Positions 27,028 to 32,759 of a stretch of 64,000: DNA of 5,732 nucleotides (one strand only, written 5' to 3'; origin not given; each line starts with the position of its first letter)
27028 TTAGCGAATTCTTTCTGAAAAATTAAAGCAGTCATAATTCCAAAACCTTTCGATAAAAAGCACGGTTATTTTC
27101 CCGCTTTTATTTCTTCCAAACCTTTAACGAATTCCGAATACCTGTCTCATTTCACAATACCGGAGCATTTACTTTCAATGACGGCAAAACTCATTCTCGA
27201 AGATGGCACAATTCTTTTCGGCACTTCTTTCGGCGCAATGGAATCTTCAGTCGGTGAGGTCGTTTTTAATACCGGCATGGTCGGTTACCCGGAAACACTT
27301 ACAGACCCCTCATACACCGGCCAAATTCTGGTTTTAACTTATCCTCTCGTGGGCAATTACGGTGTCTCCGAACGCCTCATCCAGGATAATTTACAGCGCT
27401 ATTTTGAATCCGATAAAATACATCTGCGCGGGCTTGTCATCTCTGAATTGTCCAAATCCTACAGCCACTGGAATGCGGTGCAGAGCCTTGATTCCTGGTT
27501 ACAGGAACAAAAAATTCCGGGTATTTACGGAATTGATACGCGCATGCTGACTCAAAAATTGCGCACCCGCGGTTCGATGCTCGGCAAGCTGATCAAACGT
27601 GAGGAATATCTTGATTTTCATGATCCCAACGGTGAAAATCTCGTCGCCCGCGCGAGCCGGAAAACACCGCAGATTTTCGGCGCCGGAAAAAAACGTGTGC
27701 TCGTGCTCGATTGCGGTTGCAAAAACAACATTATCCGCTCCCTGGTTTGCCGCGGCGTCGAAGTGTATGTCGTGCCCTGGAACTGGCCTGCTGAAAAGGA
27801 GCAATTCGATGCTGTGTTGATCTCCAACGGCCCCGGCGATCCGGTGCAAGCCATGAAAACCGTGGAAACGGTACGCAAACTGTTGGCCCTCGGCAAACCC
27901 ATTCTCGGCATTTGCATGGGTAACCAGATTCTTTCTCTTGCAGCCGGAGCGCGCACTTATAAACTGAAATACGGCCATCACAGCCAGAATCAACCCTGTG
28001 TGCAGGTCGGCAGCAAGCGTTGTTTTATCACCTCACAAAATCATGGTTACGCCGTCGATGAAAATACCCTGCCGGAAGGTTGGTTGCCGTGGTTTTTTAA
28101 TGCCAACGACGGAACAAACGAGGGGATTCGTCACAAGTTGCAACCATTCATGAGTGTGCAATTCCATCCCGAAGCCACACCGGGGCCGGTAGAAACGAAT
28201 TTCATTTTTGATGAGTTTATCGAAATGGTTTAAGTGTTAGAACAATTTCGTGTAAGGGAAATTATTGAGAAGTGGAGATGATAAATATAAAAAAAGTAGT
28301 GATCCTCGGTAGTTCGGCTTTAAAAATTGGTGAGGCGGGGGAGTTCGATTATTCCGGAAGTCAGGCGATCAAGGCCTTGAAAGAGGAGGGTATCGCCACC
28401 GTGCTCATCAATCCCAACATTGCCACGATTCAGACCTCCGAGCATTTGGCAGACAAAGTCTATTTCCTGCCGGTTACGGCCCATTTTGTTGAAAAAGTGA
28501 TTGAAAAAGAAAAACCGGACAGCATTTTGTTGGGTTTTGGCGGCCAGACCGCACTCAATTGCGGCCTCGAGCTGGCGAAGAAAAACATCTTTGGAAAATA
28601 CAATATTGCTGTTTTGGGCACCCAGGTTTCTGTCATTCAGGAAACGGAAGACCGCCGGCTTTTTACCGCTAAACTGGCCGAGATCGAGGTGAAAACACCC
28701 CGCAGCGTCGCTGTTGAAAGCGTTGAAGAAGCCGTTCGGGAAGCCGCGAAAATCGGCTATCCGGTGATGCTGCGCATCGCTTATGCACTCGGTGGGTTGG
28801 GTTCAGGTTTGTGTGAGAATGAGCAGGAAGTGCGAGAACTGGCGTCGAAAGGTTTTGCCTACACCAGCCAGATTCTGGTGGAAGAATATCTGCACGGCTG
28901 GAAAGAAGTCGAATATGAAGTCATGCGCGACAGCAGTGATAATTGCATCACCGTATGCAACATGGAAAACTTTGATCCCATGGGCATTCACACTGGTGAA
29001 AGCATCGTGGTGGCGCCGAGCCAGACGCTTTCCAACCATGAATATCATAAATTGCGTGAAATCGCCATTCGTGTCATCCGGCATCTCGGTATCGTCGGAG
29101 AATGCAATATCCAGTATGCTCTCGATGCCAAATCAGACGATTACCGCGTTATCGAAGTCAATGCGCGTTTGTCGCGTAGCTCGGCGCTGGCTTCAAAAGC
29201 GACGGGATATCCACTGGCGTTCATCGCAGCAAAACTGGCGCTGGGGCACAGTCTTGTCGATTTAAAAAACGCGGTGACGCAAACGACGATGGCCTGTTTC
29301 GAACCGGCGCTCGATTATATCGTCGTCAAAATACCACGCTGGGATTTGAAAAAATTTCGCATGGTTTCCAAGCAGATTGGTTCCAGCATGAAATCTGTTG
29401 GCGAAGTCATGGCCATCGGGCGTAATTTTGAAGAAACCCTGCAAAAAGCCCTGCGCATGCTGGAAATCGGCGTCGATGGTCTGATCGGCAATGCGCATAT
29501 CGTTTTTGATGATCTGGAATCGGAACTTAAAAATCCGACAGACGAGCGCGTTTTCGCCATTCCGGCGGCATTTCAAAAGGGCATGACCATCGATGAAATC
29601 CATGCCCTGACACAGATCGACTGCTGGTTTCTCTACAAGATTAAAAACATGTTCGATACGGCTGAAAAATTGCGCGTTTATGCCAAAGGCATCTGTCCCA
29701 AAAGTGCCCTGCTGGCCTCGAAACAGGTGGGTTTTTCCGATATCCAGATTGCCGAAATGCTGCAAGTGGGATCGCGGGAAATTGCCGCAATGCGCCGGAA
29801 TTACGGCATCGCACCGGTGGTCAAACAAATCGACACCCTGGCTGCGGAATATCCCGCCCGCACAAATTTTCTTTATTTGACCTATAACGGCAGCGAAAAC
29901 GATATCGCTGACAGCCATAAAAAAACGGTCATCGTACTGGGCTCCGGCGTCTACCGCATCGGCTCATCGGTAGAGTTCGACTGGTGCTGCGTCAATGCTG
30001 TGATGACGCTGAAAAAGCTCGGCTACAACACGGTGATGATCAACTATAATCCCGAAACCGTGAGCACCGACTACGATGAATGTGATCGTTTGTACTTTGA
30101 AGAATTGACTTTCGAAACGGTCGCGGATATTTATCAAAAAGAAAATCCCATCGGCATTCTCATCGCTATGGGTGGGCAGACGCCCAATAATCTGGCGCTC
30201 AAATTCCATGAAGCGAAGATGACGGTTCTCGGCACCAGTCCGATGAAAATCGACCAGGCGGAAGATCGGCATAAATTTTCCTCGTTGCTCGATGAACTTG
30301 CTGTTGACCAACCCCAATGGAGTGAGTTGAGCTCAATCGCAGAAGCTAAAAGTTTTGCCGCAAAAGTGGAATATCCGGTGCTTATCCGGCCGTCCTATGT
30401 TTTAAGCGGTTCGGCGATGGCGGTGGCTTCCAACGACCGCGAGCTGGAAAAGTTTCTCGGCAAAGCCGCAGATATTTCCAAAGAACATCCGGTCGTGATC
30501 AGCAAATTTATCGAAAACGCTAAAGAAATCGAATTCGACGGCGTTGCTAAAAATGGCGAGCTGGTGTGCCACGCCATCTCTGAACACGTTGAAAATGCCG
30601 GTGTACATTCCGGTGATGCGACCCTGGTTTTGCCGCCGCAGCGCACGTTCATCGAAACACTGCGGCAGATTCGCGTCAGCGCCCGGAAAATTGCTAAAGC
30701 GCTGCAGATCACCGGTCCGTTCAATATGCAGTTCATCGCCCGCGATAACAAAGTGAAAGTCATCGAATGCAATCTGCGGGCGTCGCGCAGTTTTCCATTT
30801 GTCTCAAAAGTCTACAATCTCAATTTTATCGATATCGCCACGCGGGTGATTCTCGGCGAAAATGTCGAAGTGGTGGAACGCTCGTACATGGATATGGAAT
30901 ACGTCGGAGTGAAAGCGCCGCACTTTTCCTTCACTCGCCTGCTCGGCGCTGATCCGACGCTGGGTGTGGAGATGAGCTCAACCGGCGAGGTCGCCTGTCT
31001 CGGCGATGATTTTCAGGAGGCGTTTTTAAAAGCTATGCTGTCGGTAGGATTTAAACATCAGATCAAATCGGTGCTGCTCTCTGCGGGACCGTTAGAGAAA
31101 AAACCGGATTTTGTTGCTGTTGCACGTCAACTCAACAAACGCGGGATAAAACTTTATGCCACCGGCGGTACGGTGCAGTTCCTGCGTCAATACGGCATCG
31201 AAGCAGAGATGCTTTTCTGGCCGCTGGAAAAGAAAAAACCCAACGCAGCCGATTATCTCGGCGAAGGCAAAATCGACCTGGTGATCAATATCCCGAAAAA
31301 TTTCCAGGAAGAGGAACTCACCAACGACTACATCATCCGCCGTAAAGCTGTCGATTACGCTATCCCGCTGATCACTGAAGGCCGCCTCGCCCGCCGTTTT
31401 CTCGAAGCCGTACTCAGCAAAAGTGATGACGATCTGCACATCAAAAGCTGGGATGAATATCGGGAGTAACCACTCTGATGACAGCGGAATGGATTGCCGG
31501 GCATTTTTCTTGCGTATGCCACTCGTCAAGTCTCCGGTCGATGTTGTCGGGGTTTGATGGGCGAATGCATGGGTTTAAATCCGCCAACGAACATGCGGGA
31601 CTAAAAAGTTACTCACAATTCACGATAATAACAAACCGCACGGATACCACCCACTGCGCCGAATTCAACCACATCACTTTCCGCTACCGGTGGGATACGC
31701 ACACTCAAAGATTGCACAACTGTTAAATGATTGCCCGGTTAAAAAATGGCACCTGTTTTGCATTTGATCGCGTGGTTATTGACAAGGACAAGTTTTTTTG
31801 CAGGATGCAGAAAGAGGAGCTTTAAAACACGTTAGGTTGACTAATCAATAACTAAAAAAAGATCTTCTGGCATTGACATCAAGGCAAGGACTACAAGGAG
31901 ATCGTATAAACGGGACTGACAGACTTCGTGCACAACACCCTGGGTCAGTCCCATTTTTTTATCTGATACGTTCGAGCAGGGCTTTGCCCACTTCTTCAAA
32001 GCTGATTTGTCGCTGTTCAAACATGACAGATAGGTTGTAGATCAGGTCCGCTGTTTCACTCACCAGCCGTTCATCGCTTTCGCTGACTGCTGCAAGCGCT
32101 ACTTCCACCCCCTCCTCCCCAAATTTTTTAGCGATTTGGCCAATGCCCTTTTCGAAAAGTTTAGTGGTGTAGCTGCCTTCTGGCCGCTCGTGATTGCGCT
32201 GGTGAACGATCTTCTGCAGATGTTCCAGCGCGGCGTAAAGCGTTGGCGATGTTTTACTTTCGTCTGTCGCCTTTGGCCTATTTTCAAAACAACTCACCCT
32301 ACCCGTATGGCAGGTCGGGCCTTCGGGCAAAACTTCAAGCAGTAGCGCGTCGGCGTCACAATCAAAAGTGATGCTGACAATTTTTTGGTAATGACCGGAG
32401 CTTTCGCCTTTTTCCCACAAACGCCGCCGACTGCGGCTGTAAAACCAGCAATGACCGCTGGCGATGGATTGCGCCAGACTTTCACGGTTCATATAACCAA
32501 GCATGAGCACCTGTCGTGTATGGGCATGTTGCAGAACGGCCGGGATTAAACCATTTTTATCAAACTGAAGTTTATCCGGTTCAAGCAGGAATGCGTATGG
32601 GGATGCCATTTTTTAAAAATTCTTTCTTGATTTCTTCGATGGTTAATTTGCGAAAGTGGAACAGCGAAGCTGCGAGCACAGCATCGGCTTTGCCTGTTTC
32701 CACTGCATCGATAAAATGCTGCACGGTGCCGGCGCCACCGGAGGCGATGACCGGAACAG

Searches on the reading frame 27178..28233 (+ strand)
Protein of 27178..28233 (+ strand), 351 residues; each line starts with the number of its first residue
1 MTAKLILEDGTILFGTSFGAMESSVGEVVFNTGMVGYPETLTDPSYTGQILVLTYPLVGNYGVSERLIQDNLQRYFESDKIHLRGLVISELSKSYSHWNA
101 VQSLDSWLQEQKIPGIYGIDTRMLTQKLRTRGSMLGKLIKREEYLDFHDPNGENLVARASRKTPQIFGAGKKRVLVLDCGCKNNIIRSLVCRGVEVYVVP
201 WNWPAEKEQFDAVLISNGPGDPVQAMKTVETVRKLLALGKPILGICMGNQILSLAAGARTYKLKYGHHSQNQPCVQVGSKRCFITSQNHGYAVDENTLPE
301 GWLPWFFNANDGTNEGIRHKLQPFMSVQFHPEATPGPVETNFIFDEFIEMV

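Call 70: search_protein_families(library=pfam, proteins=[window:27178-28233:+], max_evalue=0.00001)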
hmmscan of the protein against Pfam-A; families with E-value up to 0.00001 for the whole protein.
window:27178-28233:+ (351 aa): 3 families
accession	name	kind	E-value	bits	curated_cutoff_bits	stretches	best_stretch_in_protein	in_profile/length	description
PF00117.34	GATase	-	1.7e-54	184.9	22.8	1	175-350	1-190/190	Glutamine amidotransferase class-I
PF00988.28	CPSase_sm_chain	-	1.6e-51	173.8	27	1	5-137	1-125/126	Carbamoyl-phosphate synthase small chain, CPSase domain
PF07722.19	Peptidase_C26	-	3.9e-08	33.8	20.5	0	226-262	92-128/219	Peptidase C26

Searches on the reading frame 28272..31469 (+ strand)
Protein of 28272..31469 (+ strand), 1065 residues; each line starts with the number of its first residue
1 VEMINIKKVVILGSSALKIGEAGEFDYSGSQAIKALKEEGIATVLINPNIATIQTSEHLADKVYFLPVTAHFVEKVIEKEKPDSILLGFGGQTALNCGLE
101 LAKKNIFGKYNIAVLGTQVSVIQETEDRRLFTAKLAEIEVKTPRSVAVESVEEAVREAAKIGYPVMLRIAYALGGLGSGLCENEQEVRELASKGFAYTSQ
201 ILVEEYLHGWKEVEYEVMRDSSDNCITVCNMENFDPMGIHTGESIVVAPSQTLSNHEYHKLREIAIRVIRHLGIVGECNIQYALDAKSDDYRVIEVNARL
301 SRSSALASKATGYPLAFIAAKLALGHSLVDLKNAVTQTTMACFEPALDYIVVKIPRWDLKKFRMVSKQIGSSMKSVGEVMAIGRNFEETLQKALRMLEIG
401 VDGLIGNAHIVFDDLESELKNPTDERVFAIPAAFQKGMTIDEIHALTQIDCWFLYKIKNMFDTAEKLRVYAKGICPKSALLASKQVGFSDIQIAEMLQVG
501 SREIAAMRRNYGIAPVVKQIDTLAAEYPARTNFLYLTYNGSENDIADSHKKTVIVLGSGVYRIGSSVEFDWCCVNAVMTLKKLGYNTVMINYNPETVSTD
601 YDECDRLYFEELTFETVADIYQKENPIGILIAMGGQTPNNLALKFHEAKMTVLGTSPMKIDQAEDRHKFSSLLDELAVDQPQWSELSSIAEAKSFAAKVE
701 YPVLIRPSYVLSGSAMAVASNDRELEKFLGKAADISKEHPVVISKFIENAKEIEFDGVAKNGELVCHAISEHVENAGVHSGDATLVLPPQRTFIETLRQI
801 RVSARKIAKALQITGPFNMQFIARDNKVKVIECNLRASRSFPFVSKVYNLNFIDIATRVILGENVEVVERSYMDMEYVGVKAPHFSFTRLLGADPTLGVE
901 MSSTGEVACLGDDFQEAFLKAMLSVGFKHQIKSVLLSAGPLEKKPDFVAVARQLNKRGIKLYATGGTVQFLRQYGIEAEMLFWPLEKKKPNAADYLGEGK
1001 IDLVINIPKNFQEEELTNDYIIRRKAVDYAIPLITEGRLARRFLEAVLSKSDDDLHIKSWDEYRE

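Call 70: search_protein_families(library=pfam, proteins=[window:28272-31469:+], max_evalue=0.00001)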
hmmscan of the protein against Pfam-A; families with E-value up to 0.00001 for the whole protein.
window:28272-31469:+ (1065 aa): 9 families
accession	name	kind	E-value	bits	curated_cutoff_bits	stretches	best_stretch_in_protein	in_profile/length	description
PF02786.22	CPSase_L_D2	-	6.3e-107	356.3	19.8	2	127-328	1-208/211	Carbamoyl-phosphate synthase L chain, ATP binding domain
PF25596.1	CPSase_L_D1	-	1.7e-89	296.1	27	2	550-662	2-118/118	Carbamoyl phosphate synthase preATP-grasp domain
PF02787.25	CPSase_L_D3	-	2e-25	89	26.6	1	418-496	2-79/80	Carbamoyl-phosphate synthetase large chain, oligomerisation domain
PF02142.27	MGS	-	2.3e-20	73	24.1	1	947-1035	2-94/94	MGS-like domain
PF02222.28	ATP-grasp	-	4.7e-19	69.1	27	2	672-836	2-162/179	ATP-grasp domain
PF07478.18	Dala_Dala_lig_C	-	3.4e-16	59.8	24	1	153-298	27-174/204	D-ala D-ala ligase C-terminus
PF15632.11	ATPgrasp_Ter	-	4e-12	46.5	29.1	0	794-868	43-116/131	ATP-grasp in the biosynthetic pathway with Ter operon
PF02655.19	ATP-grasp_3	-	1.3e-08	35.6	23.2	0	126-301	2-158/160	ATP-grasp domain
PF08443.16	RimK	-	8.2e-07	29.2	21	0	130-214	6-89/188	RimK-like ATP-grasp domain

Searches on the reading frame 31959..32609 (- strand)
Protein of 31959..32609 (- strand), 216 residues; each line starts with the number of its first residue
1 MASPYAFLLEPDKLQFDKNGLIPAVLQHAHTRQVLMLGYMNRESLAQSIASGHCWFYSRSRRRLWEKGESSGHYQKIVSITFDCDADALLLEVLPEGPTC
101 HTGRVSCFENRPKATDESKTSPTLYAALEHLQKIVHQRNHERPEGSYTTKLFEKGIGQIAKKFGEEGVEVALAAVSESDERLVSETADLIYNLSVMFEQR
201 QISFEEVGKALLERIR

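Call 70: search_protein_families(library=pfam, proteins=[window:31959-32609:-], max_evalue=0.00001)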
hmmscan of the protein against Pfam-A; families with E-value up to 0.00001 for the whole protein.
window:31959-32609:- (216 aa): 2 families
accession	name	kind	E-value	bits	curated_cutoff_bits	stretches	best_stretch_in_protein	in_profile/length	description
PF01502.23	PRA-CH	-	6.6e-33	112.8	27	1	36-109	1-74/74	Phosphoribosyl-AMP cyclohydrolase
PF01503.22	PRA-PH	-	2.3e-18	66.8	21.3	1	129-211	2-82/86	Phosphoribosyl-ATP pyrophosphohydrolase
